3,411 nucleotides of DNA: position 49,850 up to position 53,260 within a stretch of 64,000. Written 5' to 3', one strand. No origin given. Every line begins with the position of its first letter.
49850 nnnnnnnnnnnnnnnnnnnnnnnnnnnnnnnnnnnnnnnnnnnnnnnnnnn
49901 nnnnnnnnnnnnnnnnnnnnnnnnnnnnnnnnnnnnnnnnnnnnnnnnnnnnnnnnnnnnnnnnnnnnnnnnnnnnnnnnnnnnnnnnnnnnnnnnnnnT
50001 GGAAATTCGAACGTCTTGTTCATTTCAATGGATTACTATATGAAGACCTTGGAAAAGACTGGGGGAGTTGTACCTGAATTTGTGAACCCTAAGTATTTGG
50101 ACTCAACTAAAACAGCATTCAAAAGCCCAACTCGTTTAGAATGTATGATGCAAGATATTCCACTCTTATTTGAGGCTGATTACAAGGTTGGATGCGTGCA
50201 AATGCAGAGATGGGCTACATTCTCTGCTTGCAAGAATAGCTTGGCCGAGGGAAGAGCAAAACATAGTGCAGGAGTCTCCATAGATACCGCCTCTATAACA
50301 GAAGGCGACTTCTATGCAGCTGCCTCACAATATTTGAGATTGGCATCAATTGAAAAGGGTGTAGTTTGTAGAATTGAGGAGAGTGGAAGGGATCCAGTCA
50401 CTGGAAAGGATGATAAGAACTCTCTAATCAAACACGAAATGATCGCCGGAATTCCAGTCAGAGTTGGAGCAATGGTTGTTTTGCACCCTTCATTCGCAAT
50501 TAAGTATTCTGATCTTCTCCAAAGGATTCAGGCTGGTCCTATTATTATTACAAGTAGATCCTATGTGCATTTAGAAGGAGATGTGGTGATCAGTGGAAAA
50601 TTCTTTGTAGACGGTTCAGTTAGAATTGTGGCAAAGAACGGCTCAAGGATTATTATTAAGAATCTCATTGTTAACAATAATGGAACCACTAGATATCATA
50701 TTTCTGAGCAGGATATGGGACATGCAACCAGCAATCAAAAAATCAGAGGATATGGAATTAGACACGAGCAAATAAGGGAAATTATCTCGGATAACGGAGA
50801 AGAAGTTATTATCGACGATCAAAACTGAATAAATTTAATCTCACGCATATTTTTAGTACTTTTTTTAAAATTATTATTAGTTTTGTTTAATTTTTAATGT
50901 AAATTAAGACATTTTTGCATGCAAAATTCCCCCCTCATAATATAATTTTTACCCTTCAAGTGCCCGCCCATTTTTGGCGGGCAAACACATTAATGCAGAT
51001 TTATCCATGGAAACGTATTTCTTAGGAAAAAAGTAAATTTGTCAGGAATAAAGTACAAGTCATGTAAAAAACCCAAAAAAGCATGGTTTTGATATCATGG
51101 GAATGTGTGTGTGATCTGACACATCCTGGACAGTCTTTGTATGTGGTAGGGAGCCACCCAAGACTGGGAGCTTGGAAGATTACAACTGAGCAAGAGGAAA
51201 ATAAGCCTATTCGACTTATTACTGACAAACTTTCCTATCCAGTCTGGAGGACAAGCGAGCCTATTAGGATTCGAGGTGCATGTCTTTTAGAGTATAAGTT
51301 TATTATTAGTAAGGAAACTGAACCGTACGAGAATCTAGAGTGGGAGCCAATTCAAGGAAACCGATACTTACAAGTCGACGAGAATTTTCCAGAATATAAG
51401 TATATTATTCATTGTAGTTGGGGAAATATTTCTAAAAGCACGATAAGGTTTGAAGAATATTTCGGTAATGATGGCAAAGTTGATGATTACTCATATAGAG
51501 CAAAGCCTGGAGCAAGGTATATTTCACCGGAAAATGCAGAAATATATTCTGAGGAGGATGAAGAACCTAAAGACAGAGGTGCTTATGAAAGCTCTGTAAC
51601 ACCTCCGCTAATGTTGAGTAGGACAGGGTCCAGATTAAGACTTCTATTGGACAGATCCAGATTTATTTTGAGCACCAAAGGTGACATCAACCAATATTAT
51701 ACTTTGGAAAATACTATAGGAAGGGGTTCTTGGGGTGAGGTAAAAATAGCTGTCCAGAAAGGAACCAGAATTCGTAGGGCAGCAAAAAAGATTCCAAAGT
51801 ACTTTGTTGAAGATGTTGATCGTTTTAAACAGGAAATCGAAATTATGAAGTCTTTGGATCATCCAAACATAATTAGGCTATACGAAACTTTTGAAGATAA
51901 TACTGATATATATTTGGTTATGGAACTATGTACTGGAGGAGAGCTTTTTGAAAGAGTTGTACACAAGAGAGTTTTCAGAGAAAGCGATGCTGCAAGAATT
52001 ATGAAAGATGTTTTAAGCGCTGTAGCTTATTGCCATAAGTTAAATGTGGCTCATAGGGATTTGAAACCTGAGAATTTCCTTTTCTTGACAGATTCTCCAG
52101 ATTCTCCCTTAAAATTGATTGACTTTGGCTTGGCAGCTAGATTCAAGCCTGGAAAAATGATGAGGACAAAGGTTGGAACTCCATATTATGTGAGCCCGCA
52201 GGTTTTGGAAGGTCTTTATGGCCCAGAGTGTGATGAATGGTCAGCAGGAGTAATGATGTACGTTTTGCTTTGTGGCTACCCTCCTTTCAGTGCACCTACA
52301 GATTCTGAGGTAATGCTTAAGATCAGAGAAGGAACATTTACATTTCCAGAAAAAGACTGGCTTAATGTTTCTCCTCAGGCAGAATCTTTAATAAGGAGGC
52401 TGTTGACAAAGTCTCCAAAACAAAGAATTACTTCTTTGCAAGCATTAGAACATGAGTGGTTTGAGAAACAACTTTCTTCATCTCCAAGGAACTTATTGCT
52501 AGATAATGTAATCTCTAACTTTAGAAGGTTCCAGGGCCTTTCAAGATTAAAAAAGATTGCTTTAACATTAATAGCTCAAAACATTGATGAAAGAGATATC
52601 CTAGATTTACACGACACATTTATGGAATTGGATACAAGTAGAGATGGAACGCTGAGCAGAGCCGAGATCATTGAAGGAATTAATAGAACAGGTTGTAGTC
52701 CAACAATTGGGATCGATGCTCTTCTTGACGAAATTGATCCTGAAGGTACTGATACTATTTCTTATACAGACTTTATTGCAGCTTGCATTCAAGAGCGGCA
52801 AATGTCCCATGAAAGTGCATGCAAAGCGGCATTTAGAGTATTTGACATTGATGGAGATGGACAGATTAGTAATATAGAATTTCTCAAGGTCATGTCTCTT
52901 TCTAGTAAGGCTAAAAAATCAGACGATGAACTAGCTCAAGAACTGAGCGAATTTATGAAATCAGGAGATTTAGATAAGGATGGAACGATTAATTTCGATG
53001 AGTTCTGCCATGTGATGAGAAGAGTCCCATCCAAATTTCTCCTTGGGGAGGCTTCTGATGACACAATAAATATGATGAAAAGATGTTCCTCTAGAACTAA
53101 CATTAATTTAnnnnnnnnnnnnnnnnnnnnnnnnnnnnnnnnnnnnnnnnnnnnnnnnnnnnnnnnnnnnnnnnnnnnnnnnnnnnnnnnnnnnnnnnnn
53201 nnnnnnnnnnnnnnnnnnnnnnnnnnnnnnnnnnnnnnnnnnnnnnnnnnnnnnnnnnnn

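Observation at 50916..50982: Perfect palindromic GC box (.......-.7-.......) plus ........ in the CDPK promoter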

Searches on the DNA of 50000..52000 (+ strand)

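Call 8: search_rna_families(source=window, start=50000, end=52000, threshold=evalue, max_evalue=1)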
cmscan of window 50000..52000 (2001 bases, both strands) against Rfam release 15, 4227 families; matches with E-value up to 1: 0.
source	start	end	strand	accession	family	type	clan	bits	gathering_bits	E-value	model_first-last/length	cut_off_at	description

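Call 48: build_rna_model(alignment_id=A2, structure=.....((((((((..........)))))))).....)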
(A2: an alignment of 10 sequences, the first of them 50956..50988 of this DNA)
Model R1 built from alignment A2 (10 sequences, 36 columns); structure: as given.
model positions 33; base pairs 8; branch points 0; effective number of sequences 10; information 0.925 bits per position. Calibrated on 0.2 Mb of random sequence (short: E-values are rough).
structure used (alignment columns):
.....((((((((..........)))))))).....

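Call 49: search_with_rna_model(model_id=R1, sources=[window, L004, L006, L007, L008, L009, L010, L011, L012, L013, L014, L015], max_evalue=10, show_alignments=0)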
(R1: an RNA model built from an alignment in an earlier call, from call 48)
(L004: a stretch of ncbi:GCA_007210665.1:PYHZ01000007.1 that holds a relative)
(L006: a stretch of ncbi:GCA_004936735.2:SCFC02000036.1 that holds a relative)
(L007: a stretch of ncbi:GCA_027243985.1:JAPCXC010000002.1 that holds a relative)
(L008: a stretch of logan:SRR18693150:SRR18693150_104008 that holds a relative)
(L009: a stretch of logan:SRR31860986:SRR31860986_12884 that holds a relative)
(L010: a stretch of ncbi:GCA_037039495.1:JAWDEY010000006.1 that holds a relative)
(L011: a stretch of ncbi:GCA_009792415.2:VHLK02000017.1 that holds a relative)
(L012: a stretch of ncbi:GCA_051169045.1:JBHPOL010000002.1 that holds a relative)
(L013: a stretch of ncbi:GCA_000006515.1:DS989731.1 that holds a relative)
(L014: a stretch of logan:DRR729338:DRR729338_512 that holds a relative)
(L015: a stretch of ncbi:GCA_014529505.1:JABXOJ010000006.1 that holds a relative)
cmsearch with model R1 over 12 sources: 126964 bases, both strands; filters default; matches with E-value up to 10: 21.
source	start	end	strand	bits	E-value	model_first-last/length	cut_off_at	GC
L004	1374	1406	+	38.4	1.8e-10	1-33/33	no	0.52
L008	1352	1384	+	38.3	2e-10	1-33/33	no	0.42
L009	1371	1403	+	37.8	2.9e-10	1-33/33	no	0.52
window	50956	50988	+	36.7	7.3e-10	1-33/33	no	0.58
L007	1385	1417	+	36.2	1.1e-09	1-33/33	no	0.58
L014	2892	2927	+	34.6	4e-09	1-33/33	no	0.36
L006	1375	1407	+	34.4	4.8e-09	1-33/33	no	0.55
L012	1393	1428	+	34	6.6e-09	1-33/33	no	0.31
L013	2893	2928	+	33.5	9.6e-09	1-33/33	no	0.39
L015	2724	2757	+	25.2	8.5e-06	1-33/33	no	0.65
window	50956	50988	-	25.1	9.4e-06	1-33/33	no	0.58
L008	1352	1384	-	21.2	0.00024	1-33/33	no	0.42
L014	2892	2927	-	20.7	0.00034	1-33/33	no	0.36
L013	2893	2928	-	20.5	0.00041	1-33/33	no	0.39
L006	1375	1407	-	20.1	0.00055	1-33/33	no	0.55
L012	1393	1428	-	20.1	0.00056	1-33/33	no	0.31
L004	1374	1406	-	19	0.0014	1-33/33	no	0.52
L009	1378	1396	-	13.9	0.089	8-26/33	no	0.68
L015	2731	2750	-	10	2.3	8-26/33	no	0.65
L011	981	1004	-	9.8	2.5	1-33/33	no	0.29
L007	1392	1410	-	9.8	2.6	8-26/33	no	0.79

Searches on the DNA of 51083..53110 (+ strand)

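Call 55: search_rna_families(sources=[L013, L010], threshold=gathering)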
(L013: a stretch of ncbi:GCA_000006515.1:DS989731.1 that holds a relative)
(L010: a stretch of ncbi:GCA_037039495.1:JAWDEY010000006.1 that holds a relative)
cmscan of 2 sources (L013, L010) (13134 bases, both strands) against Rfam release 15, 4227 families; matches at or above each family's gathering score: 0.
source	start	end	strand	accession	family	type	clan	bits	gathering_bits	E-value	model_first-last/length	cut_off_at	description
